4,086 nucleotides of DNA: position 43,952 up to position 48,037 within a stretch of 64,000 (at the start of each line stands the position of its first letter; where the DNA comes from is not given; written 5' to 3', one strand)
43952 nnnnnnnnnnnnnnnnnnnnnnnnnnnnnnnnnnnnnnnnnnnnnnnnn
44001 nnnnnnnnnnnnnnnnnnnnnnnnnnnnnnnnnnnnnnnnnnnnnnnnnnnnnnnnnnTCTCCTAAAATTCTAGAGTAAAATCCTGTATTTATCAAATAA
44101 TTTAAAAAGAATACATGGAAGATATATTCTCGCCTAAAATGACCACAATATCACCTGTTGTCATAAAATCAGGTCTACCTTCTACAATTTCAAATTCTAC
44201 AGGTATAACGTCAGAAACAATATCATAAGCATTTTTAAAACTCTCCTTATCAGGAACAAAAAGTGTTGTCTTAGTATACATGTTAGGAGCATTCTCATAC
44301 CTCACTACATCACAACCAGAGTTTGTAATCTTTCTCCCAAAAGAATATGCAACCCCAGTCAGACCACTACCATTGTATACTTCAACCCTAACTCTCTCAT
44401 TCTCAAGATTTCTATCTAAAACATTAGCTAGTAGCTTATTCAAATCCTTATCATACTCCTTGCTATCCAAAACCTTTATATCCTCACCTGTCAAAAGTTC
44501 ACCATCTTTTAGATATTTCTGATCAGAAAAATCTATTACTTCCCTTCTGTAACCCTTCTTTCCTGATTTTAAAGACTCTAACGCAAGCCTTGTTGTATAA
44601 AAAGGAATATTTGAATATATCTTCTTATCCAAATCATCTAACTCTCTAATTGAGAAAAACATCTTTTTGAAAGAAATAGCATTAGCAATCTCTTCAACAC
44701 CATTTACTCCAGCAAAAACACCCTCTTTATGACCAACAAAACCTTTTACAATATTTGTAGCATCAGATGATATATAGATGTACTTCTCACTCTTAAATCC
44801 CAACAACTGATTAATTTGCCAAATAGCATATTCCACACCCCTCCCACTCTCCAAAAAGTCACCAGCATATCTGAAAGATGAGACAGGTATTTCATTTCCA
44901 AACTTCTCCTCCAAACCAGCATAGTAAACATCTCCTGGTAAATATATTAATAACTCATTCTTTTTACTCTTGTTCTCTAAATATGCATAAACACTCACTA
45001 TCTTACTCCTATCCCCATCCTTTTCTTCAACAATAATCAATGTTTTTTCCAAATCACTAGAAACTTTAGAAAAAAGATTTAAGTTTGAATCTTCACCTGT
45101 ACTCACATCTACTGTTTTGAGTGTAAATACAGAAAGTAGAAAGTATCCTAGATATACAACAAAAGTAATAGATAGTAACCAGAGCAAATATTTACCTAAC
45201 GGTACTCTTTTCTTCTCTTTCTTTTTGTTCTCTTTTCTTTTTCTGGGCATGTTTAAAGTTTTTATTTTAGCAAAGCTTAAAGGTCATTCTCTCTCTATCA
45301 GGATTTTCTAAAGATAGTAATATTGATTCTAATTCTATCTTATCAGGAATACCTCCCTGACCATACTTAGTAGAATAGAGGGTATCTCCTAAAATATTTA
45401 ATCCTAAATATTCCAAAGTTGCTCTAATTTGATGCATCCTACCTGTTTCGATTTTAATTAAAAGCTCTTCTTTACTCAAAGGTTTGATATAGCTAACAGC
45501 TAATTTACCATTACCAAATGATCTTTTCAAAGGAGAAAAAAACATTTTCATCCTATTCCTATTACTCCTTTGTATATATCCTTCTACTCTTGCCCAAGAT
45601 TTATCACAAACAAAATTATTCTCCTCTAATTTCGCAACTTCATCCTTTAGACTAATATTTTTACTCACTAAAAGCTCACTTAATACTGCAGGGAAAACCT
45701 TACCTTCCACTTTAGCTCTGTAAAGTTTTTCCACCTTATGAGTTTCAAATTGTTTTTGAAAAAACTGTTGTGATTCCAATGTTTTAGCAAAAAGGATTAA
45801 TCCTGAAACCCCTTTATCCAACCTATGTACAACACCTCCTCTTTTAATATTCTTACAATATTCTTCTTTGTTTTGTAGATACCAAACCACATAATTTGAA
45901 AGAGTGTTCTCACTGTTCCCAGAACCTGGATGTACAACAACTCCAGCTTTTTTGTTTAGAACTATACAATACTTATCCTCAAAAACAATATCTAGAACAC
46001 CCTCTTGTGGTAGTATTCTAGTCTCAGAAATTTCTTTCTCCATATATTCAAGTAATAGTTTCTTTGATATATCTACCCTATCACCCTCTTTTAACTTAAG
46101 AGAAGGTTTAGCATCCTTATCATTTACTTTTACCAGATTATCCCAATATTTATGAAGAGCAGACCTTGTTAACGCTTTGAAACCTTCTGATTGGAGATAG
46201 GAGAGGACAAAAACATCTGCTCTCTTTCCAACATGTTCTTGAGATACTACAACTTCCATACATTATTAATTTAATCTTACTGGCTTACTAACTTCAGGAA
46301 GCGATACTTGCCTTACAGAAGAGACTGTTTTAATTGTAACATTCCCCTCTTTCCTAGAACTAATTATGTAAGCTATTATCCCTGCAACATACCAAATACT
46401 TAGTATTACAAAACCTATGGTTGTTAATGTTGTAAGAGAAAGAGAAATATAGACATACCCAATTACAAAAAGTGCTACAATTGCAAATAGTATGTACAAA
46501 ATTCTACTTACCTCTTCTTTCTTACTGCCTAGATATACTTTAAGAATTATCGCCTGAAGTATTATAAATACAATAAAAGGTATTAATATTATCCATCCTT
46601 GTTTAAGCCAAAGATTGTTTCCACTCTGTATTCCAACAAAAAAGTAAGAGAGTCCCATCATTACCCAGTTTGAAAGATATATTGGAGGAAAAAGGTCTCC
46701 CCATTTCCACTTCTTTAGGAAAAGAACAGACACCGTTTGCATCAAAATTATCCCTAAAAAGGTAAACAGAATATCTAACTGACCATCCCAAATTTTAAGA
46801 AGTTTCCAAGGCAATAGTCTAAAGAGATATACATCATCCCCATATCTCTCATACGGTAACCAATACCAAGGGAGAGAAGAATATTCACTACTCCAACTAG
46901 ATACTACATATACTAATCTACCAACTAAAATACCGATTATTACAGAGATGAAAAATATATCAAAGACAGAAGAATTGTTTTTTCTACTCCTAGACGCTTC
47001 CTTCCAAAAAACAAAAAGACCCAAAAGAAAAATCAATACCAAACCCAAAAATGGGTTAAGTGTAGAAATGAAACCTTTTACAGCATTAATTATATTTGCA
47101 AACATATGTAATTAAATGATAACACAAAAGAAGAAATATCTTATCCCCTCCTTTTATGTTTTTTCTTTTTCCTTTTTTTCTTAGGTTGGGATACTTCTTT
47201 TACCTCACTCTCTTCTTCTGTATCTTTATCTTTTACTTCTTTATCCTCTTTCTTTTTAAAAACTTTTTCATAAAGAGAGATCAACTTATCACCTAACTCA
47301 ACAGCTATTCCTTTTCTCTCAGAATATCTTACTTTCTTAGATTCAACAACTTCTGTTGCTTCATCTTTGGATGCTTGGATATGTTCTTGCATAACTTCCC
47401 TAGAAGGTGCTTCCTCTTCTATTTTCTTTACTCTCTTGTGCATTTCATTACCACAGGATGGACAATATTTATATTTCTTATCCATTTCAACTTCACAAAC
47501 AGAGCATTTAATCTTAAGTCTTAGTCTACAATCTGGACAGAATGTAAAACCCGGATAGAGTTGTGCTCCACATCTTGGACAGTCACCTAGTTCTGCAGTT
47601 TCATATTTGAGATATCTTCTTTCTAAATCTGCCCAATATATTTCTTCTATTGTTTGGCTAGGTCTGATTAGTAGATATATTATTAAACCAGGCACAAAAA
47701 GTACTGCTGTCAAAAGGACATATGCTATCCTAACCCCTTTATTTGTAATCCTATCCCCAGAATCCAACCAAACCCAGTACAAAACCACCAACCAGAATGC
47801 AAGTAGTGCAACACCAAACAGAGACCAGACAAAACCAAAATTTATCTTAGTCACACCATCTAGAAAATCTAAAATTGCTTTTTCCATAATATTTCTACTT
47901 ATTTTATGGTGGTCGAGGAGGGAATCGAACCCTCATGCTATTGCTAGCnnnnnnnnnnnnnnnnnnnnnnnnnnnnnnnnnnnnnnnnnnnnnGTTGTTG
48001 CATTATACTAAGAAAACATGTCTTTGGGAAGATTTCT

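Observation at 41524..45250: Orphan membrane-anchored T4SS-family ATPase next to an LCP-like protein, without other T4SS genes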

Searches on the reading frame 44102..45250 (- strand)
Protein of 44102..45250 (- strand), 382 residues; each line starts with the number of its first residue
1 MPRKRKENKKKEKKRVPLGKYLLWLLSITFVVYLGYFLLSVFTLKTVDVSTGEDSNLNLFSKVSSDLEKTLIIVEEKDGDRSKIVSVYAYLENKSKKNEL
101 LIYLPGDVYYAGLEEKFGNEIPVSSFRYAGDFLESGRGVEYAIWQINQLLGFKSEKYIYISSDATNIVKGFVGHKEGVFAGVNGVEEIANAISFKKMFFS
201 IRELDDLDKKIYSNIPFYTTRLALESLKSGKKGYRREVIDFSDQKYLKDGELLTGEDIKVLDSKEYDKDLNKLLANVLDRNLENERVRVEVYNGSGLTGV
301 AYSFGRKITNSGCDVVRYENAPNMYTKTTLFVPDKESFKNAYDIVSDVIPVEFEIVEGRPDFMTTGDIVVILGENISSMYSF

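Call 5: search_protein_families(library=pfam, proteins=[window:44102-45250:-], max_evalue=0.01)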
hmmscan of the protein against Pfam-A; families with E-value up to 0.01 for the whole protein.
window:44102-45250:- (382 aa): 1 family
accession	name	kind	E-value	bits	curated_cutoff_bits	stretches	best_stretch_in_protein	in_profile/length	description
PF13399.11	LytR_C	-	7.5e-08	33.6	22.2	1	286-374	1-84/86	LytR cell envelope-related transcriptional attenuator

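Call 6: search_protein_families(library=ncbifam, proteins=[window:44102-45250:-], max_evalue=0.01)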
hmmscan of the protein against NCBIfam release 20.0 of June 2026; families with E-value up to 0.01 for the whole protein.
window:44102-45250:- (382 aa): 0 families

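Call 16: find_homologous_proteins(query=window:44102-45250:-)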
Query window:44102-45250:- (382 aa): 279 proteins with E <= 0.001 among 5452 candidates; the best 120 are listed.
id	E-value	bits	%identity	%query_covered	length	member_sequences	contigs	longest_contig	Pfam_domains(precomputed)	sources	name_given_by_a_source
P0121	1.2e-245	832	100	100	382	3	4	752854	PF13399.12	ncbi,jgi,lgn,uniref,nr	ncbi:TPA: LytR C-terminal domain-containing protein [Candidatus Dojkabacteria bacterium]|uniref:LytR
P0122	4.0e-220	748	88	100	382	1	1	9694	PF13399.12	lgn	-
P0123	6.2e-220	748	88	100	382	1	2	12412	PF13399.12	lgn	-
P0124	1.3e-219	747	88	100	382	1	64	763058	PF13399.12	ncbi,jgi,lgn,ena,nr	ncbi:LytR C-terminal domain-containing protein [Candidatus Dojkabacteria bacterium]|jgi:hypothetical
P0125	1.3e-219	747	88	100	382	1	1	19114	PF13399.12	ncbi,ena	-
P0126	5.6e-219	745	88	100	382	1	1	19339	PF13399.12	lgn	-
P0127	6.7e-219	744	88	100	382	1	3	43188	PF13399.12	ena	-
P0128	5.5e-218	741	88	100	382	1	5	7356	PF13399.12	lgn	-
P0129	4.1e-217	739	87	100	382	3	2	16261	PF13399.12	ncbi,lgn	-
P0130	2.2e-214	730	86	100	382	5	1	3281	PF13399.12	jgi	jgi:hypothetical protein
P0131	5.9e-166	570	70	90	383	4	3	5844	PF13399.12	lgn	-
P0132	2.2e-136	473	86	64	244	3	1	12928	PF13399.12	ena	-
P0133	1.4e-122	428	53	100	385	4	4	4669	PF13399.12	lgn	-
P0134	1.6e-122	427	53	100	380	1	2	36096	PF13399.12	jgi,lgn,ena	-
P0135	9.7e-122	425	52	100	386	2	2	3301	PF13399.12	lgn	-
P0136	8.5e-121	422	53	100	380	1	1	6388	PF13399.12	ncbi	-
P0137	9.0e-121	422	53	96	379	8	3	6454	PF13399.12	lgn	-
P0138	4.6e-120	419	50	100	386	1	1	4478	PF13399.12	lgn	-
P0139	6.8e-120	419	52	100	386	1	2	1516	PF13399.12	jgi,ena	-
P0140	1.4e-119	418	53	100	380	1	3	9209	PF13399.12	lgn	-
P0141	2.0e-119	417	53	100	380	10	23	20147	PF13399.12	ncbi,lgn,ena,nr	ncbi:MAG TPA: LytR C-terminal domain-containing protein [Candidatus Dojkabacteria bacterium]|nr:LytR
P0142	8.7e-119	415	54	100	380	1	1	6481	PF13399.12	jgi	-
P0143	3.7e-118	413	49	100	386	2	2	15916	PF13399.12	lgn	-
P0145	2.7e-117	410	51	100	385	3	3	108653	PF13399.12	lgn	-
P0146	7.1e-117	409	54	96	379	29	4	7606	PF13399.12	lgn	-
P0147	1.3e-116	408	52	89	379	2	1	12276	PF13399.12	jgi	-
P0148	1.6e-116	408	53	89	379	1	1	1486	PF13399.12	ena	-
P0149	1.3e-114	401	50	100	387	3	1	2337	PF13399.12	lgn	-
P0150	3.6e-114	400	51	100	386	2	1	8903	PF13399.12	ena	-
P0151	4.2e-114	400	50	100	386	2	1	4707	PF13399.12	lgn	-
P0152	1.6e-113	398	54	95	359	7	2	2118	PF13399.12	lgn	-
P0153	3.6e-109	383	50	99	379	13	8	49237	PF13399.12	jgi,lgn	-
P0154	4.4e-109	383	53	92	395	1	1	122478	PF13399.12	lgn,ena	-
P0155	9.2e-109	382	53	92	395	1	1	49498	PF13399.12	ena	-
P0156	2.0e-108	381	53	92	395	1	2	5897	PF13399.12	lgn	-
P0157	3.3e-108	380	53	92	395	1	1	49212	PF13399.12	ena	-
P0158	5.0e-108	380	53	92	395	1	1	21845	PF13399.12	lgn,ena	-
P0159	3.0e-106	374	49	99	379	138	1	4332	PF13399.12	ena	-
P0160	3.5e-101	357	47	99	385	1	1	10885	PF13399.12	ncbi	-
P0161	1.3e-93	332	43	99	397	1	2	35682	PF13399.12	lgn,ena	-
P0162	7.0e-93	330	43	100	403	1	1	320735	PF13399.12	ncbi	ncbi:MAG: LytR C-terminal domain-containing protein [Candidatus Dojkabacteria bacterium]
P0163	8.0e-93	330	44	99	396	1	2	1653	PF13399.12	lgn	-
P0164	3.2e-90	321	44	98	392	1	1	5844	PF13399.12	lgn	-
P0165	1.1e-89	319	43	99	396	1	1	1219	PF13399.12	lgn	-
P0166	9.9e-89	316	43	98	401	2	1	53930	PF13399.12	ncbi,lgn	-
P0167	1.0e-88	316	43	98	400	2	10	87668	PF13399.12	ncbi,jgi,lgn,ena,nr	ncbi:LytR C-terminal domain-containing protein [Candidatus Microgenomates bacterium]|jgi:hypothetica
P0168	1.2e-88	316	42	99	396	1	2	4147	PF13399.12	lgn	-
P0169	1.6e-88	316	42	99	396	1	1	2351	PF13399.12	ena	-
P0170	1.6e-88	315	42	99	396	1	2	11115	PF13399.12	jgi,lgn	-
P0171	2.0e-88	315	43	100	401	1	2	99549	PF13399.12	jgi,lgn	-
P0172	2.9e-88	315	42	99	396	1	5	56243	PF13399.12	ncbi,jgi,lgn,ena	-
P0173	8.2e-88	313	42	99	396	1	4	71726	PF13399.12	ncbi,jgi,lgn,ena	-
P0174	1.1e-87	313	42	99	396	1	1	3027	PF13399.12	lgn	-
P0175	1.3e-87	313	42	93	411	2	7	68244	PF13399.12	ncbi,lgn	-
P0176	1.4e-87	312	42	99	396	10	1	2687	PF13399.12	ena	-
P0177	4.3e-87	311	42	99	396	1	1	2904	PF13399.12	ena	-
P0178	6.4e-87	310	42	99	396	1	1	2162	PF13399.12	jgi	-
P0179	6.8e-87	310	42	99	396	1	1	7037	PF13399.12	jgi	-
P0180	7.2e-87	310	42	99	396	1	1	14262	PF13399.12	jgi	-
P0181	4.1e-86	308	40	99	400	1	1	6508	PF13399.12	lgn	-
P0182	4.6e-86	307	42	95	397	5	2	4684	PF13399.12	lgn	-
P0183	6.4e-86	307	41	99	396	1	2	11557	PF13399.12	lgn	-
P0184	7.2e-86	307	42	96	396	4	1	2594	PF13399.12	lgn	-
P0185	7.7e-86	307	42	95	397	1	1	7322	PF13399.12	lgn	-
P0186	1.1e-85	306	43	91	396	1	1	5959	PF13399.12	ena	-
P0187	1.2e-85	306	43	98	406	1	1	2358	PF13399.12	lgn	-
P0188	1.3e-85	306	43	91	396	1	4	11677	PF13399.12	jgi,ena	-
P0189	1.5e-85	306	43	91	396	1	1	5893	PF13399.12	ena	-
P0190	3.3e-85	305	43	99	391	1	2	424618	PF13399.12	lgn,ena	-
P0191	3.3e-85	305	41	99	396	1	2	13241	PF13399.12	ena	-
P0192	4.1e-85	304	42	99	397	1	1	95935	PF13399.12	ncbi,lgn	-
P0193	7.3e-85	303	40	100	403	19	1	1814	PF13399.12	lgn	-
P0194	7.4e-85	303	40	99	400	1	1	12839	PF13399.12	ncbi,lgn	-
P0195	1.2e-84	303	42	99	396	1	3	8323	PF13399.12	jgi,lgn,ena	-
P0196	1.2e-84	303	40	100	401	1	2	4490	PF13399.12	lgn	-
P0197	5.6e-84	301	40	99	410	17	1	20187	PF13399.12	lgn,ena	-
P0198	6.2e-84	300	40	99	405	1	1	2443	PF13399.12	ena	-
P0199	6.6e-84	300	44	92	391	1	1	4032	PF13399.12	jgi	jgi:hypothetical protein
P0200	8.4e-84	300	42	92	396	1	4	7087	PF13399.12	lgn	-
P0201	8.5e-84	300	41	99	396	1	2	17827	PF13399.12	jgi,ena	-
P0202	8.9e-84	300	40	99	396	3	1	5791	PF13399.12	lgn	-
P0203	1.4e-83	299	42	99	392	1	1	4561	PF13399.12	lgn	-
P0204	1.6e-83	299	39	96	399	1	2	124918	PF13399.12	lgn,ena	-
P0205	2.4e-83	298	39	99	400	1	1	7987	PF13399.12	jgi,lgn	-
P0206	2.6e-83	298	42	99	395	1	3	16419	PF13399.12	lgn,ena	-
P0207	3.4e-83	298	39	98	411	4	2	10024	PF13399.12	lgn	-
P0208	3.4e-83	298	42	99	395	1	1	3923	PF13399.12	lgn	-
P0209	3.4e-83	298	42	99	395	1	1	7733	PF13399.12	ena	-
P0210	3.7e-83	298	41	92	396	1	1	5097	PF13399.12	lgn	-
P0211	5.3e-83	297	41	99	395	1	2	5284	PF13399.12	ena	-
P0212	7.0e-83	297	41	99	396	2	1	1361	PF13399.12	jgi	-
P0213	7.2e-83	297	40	97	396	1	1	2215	PF13399.12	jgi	jgi:hypothetical protein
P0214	7.8e-83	297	42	99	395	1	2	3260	PF13399.12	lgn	-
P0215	8.7e-83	297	40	100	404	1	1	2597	PF13399.12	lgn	-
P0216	8.9e-83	297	39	100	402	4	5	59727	PF13399.12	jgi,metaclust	metaclust:\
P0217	9.3e-83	297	40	99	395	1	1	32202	PF13399.12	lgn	-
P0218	9.3e-83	296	40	96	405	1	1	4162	PF13399.12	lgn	-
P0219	1.0e-82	296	41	99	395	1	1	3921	PF13399.12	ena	-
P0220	1.4e-82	296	40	97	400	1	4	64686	PF13399.12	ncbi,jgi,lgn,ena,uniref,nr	ncbi:MAG: hypothetical protein UR96_C0007G0018 [candidate division WS6 bacterium GW2011_GWC1_36_11]|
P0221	2.6e-82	295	41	99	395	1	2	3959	PF13399.12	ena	-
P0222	2.8e-82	295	41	96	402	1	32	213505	PF13399.12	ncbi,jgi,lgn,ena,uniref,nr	ncbi:hypothetical protein A3K02_02295 [candidate division WS6 bacterium RIFOXYD1_FULL_33_8]|uniref:L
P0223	2.9e-82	295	40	99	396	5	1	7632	PF13399.12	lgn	-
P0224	2.9e-82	295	40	97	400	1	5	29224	PF13399.12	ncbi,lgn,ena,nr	ncbi:TPA: hypothetical protein DCP76_03755 [Patescibacteria group bacterium]|nr:hypothetical protein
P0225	2.9e-82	295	40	99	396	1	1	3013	PF13399.12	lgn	-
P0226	3.0e-82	295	41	94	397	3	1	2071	PF13399.12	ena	-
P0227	3.3e-82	295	41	92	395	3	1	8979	PF13399.12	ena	-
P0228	3.4e-82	295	40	96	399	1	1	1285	PF13399.12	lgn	-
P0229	3.5e-82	295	40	97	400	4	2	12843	PF13399.12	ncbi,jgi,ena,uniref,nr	ncbi:MAG: hypothetical protein US14_C0012G0008 [candidate division WS6 bacterium GW2011_WS6_36_26]|u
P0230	3.7e-82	295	39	92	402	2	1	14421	PF13399.12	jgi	jgi:hypothetical protein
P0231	3.8e-82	294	40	97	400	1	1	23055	PF13399.12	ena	-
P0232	4.4e-82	294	40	99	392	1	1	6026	PF13399.12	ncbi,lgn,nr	ncbi:MAG: LytR C-terminal domain-containing protein [Candidatus Dojkabacteria bacterium]|nr:LytR C-t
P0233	5.7e-82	294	41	99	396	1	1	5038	PF13399.12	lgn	-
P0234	5.8e-82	294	39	100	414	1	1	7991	PF13399.12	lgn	-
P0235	6.1e-82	294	41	99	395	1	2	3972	PF13399.12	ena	-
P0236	6.4e-82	294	41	92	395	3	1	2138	PF13399.12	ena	-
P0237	8.0e-82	293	40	100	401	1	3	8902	PF13399.12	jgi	-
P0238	1.0e-81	293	40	99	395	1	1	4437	PF13399.12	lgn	-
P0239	1.1e-81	293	40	99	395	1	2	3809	PF13399.12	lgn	-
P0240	1.4e-81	293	40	96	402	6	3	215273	PF13399.12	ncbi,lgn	-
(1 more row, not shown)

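Call 46: search_solved_structures(query=A3, max_evalue=10)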
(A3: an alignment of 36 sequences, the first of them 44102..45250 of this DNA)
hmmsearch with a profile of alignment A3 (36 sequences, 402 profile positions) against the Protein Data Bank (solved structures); distinct sequences matched with E-value up to 10: 3.
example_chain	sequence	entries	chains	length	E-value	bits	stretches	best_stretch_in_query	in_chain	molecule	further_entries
2m5y_A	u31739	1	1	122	0.23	13.8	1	306-354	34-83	Putative tuberculin related peptide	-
9rdc_A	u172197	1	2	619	0.58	12.5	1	198-293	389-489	RxLR effector protein PITG_16705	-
9ria_G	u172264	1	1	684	0.72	12.2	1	197-293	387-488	RxLR effector protein PITG_16705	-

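Call 54: search_protein_families(library=phrogs, proteins=[window:44102-45250:-], max_evalue=0.01)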
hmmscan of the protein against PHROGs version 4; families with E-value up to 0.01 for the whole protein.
window:44102-45250:- (382 aa): 0 families

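Call 55: search_protein_families(library=padloc, proteins=[window:44102-45250:-], max_evalue=0.01)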
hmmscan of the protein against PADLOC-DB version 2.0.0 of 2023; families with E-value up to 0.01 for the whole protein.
window:44102-45250:- (382 aa): 0 families

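Call 91: search_protein_families(library=pfam, alignment_id=A3, max_evalue=1)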
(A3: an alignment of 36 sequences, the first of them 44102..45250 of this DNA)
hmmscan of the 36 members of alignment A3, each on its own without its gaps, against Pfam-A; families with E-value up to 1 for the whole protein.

A. member 1, window:44102-45250:- (382 aa): 1 family
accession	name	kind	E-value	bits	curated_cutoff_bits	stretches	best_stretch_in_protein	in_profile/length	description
PF13399.11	LytR_C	-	7.5e-08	33.6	22.2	1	286-374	1-84/86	LytR cell envelope-related transcriptional attenuator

B. families by the number of members that match (of 36 scanned): 31 families (the first 25 are shown)
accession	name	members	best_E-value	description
PF13399.11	LytR_C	36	1.1e-11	LytR cell envelope-related transcriptional attenuator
PF03816.19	LytR_cpsA_psr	3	0.03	LytR_cpsA_psr family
PF11023.14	DUF2614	2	0.011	Zinc-ribbon containing domain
PF01914.23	MarC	2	0.012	MarC family integral membrane protein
PF06024.17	Orf78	2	0.02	Orf78 (ac78)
PF06781.17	CrgA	2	0.091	Cell division protein CrgA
PF15013.11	CCSMST1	2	0.1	CCSMST1 family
PF15183.11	MRAP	1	0.0033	Melanocortin-2 receptor accessory protein family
PF18877.6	SSSPR-51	1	0.0085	SSSPR-51 domain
PF13858.11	DUF4199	1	0.016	Protein of unknown function (DUF4199)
PF02935.21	COX7C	1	0.017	Cytochrome c oxidase subunit VIIc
PF18071.7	HMW1C_N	1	0.021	HMW1C N-terminal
PF10934.14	Sheath_initiator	1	0.025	Contractile injection system sheath initiator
PF24271.1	HVO_2833_C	1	0.025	HVO_2833, C-terminal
PF02341.20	RbcX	1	0.049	RbcX protein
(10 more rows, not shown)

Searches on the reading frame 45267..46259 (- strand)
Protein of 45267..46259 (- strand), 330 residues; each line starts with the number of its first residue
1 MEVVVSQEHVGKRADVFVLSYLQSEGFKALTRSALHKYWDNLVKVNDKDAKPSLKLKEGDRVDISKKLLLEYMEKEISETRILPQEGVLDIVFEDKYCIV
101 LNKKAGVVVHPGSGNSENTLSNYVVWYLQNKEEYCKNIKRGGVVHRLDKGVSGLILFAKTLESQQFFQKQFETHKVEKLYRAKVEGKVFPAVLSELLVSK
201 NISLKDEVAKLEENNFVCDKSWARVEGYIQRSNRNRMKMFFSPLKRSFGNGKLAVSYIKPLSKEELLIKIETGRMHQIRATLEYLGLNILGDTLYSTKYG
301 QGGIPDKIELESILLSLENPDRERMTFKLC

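Call 5: search_protein_families(library=pfam, proteins=[window:45267-46259:-], max_evalue=0.01)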
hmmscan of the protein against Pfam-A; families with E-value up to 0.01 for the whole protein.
window:45267-46259:- (330 aa): 1 family
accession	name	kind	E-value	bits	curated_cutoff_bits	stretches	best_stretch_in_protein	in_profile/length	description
PF00849.27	PseudoU_synth_2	-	3.8e-25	89.3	26.8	1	98-283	2-151/152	RNA pseudouridylate synthase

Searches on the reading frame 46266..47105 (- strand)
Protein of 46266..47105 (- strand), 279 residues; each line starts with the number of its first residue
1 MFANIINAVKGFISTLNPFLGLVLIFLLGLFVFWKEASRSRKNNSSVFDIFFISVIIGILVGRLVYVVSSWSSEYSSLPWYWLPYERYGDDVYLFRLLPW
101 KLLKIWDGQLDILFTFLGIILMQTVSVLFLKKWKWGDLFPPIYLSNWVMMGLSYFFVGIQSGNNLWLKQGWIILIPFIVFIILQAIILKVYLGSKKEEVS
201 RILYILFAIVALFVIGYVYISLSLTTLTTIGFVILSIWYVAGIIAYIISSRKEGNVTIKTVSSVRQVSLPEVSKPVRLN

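Call 5: search_protein_families(library=pfam, proteins=[window:46266-47105:-], max_evalue=0.01)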
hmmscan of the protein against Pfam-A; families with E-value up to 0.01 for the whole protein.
window:46266-47105:- (279 aa): 0 families

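Call 6: search_protein_families(library=ncbifam, proteins=[window:46266-47105:-], max_evalue=0.01)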
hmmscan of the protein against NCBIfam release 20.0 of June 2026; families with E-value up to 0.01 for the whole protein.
window:46266-47105:- (279 aa): 1 family
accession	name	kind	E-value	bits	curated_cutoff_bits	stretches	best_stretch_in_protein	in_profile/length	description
NF053671.1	bindosome_BasC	exception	0.0042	17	260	1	200-260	14-74/140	bindosome assembly system protein BasC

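Call 39: search_protein_families(library=pfam, proteins=[window:46266-47105:-], max_evalue=0.1)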
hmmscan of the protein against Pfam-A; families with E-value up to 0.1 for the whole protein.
window:46266-47105:- (279 aa): 0 families

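Call 54: search_protein_families(library=phrogs, proteins=[window:46266-47105:-], max_evalue=0.01)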
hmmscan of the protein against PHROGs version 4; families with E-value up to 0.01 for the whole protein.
window:46266-47105:- (279 aa): 0 families

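Call 55: search_protein_families(library=padloc, proteins=[window:46266-47105:-], max_evalue=0.01)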
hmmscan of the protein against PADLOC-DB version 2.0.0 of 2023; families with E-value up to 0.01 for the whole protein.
window:46266-47105:- (279 aa): 0 families

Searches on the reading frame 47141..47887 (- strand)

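Call 5: search_protein_families(library=pfam, proteins=[window:47141-47887:-], max_evalue=0.01)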
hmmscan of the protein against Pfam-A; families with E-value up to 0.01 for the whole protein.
window:47141-47887:- (248 aa): 9 families
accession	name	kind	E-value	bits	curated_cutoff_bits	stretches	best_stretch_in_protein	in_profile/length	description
PF12773.13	DZR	-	4.4e-09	36.8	27.3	1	103-146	1-45/45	Double zinc ribbon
PF13240.11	Zn_Ribbon_1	-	2.1e-07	31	25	2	103-120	2-19/23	zinc-ribbon domain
PF17032.10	Zn_ribbon_15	-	7.3e-07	30.3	28.9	0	126-146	53-73/73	zinc-ribbon family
PF24463.1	DUF7577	-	0.00043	20.3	28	1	103-120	5-22/27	Domain of unknown function (DUF7577)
PF18912.6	DZR_2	-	0.00068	19.9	27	0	102-145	9-55/56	Double zinc ribbon domain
PF24481.2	CT398_CC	-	0.0034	17.7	27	1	149-212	114-178/180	CT398-like coiled coil hairpin domain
PF12677.13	DUF3797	-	0.004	17.5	25.1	1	133-148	7-22/48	Domain of unknown function (DUF3797)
PF17120.11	zf-RING_16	-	0.0064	16.6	27.4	1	126-151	5-30/57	RING/Ubox like zinc-binding domain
PF08772.16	Zn_ribbon_NOB1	-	0.0073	16.8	24.9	1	127-162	10-46/72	Nin one binding (NOB1) Zn-ribbon like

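Call 6: search_protein_families(library=ncbifam, proteins=[window:47141-47887:-], max_evalue=0.01)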
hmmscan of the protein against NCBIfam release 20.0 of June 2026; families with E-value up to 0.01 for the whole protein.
window:47141-47887:- (248 aa): 2 families
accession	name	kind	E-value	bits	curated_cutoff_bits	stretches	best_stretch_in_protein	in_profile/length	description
NF049953.1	ribbon_DG_selen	exception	2.9e-05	24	130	1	98-124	145-171/172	zinc ribbon-containing (seleno)protein DG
NF011149.0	PRK14559.1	equivalog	0.00045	19.1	374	1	103-233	4-137/642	serine/threonine phosphatase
